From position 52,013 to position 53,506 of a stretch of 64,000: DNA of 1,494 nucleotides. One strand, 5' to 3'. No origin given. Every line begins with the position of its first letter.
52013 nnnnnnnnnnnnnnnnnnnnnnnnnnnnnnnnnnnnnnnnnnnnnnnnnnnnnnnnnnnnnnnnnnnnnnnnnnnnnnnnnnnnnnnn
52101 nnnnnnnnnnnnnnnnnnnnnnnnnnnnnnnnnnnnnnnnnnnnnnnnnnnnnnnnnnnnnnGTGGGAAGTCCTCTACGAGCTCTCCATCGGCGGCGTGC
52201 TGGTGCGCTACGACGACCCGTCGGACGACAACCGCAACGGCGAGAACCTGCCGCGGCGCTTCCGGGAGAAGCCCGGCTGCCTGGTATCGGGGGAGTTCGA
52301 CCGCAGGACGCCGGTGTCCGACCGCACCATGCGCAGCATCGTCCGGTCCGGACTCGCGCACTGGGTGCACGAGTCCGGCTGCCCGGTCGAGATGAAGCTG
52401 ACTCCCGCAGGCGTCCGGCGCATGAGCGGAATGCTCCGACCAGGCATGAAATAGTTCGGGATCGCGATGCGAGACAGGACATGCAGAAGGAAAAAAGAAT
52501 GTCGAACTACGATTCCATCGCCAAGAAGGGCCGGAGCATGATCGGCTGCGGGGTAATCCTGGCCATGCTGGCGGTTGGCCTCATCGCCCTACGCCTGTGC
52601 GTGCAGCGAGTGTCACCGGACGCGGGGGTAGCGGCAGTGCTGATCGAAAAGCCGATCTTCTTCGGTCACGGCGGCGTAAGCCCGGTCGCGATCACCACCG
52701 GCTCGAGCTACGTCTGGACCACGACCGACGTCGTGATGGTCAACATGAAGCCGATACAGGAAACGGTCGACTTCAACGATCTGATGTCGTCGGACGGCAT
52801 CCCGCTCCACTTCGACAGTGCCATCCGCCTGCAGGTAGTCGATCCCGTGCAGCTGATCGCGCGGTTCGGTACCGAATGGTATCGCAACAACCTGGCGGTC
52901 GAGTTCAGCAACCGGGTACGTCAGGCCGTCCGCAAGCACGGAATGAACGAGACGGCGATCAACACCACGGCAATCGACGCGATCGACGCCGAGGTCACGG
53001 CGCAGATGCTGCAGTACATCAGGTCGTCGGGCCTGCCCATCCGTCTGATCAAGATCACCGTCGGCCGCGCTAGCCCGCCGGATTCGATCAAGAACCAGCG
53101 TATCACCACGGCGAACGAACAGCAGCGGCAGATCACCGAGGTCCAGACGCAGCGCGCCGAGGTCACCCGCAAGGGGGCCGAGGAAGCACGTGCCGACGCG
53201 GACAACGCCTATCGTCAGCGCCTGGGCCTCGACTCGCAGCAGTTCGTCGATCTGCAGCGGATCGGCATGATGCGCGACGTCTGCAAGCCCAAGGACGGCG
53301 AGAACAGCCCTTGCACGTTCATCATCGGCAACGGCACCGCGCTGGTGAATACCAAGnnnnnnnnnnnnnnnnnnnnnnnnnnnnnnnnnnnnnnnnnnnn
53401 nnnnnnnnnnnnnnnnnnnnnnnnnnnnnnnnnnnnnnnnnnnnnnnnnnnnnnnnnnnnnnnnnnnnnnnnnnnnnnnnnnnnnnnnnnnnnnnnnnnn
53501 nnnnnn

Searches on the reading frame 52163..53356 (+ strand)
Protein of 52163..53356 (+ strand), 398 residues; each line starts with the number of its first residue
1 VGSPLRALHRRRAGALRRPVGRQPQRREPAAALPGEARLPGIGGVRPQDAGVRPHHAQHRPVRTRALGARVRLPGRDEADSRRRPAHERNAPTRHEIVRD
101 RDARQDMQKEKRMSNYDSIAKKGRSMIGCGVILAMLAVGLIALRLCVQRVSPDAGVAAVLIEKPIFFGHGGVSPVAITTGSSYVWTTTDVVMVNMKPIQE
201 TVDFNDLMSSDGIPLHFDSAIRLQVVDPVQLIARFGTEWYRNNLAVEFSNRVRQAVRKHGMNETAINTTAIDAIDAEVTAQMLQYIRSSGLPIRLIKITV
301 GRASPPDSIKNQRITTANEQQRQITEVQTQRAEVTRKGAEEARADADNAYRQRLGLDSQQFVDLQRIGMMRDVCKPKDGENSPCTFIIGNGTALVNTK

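Call 29: search_protein_families(library=pfam, proteins=[window:52163-53356:+], max_evalue=0.001)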
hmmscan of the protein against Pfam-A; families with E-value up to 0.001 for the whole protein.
window:52163-53356:+ (398 aa): 1 family
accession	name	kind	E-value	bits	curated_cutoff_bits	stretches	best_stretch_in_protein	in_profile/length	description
PF01145.31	Band_7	-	4.6e-14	53.3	23.6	1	169-333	14-175/176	SPFH domain / Band 7 family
